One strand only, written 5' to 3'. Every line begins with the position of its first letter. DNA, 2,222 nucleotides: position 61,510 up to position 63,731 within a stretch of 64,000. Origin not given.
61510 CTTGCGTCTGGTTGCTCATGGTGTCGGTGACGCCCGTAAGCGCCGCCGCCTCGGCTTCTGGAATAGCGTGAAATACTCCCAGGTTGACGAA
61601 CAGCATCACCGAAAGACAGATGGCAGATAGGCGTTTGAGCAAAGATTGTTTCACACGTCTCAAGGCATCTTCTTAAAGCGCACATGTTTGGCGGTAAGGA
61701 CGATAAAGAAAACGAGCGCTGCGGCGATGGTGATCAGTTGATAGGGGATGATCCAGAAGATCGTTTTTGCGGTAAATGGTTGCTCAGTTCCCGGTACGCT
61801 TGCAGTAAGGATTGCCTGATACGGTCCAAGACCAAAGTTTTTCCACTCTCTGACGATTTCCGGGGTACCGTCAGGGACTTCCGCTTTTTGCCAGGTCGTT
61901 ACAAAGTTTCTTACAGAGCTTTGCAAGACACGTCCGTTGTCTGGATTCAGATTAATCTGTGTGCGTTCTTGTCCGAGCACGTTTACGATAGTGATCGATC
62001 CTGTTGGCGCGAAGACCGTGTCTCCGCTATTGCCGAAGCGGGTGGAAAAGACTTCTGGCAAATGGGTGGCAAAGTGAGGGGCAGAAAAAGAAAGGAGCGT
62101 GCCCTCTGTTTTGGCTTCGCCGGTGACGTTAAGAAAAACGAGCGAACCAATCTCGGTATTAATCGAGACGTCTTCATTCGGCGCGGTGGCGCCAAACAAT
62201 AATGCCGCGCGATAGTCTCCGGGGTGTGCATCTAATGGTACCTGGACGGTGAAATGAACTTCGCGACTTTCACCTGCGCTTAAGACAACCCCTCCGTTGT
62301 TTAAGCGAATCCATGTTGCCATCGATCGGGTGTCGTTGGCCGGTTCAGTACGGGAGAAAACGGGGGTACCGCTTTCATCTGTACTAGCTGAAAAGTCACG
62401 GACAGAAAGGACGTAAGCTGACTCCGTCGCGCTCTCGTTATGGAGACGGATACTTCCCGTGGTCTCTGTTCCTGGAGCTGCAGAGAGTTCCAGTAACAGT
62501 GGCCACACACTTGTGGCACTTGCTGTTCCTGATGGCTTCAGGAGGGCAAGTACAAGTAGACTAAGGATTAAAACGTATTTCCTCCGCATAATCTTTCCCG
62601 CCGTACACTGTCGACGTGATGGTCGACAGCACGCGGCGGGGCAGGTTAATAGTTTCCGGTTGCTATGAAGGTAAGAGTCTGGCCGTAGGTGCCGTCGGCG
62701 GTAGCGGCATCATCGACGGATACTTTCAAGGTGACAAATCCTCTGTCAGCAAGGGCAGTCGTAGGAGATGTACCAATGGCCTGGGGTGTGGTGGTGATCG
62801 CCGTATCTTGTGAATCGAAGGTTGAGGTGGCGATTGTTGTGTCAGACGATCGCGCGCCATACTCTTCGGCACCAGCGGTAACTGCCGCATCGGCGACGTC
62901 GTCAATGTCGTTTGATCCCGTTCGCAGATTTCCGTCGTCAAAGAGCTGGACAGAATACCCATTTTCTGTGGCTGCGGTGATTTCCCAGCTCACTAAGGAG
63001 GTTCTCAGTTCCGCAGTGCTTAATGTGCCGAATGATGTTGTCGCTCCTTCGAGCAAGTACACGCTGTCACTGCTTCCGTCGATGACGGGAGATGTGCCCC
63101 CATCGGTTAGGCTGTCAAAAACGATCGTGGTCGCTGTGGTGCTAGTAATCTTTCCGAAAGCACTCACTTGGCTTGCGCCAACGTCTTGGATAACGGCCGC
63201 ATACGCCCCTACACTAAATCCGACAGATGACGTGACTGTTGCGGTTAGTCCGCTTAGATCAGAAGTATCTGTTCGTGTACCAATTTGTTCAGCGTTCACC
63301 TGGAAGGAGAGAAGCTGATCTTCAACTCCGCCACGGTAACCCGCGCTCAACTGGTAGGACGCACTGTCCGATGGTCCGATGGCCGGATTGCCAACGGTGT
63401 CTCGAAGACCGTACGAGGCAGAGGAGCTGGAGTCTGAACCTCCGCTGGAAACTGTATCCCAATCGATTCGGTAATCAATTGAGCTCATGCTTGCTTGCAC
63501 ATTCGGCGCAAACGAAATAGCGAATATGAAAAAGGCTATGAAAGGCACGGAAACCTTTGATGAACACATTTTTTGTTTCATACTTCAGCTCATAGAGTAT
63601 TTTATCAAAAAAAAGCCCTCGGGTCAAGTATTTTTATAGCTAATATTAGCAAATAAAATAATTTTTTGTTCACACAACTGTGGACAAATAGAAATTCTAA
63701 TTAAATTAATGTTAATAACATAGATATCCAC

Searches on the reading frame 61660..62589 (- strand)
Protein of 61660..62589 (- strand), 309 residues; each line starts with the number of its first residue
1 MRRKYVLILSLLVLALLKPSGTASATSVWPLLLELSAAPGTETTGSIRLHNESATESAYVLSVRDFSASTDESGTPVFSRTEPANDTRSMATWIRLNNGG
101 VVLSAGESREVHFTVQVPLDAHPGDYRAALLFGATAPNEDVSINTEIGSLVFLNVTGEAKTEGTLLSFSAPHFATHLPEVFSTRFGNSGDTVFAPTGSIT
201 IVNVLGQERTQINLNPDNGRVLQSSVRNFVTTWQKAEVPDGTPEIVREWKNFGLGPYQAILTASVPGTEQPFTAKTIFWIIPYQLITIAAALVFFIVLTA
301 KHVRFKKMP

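Call 112: find_encoding_contigs(protein=window:61660-62589:-, flank=10000, max_places=2)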
Protein window:61660-62589:- (309 aa): 1 contig read that carries it; 1 place shown.
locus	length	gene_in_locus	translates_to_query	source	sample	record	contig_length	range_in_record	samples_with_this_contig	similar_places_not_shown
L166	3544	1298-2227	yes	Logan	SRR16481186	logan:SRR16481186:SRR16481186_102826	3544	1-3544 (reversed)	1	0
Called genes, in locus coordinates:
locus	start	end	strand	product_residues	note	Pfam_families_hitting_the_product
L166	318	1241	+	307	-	-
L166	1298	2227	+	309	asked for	PF06030:WxLIP_PGBD (faint)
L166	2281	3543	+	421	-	?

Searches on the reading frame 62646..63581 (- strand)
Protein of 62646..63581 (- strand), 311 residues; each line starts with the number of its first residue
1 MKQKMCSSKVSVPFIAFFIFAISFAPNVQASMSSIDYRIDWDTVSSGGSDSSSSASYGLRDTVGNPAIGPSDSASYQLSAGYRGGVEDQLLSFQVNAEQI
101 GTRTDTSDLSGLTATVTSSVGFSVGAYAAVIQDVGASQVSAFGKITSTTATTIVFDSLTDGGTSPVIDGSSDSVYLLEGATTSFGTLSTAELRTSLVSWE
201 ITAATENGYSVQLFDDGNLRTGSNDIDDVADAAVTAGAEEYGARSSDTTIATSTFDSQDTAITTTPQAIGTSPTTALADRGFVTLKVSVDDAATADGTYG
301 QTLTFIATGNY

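Call 46: find_encoding_contigs(protein=window:62646-63581:-, flank=10000, max_places=2)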
Protein window:62646-63581:- (311 aa): no gene with exactly this product is on record in the collection.
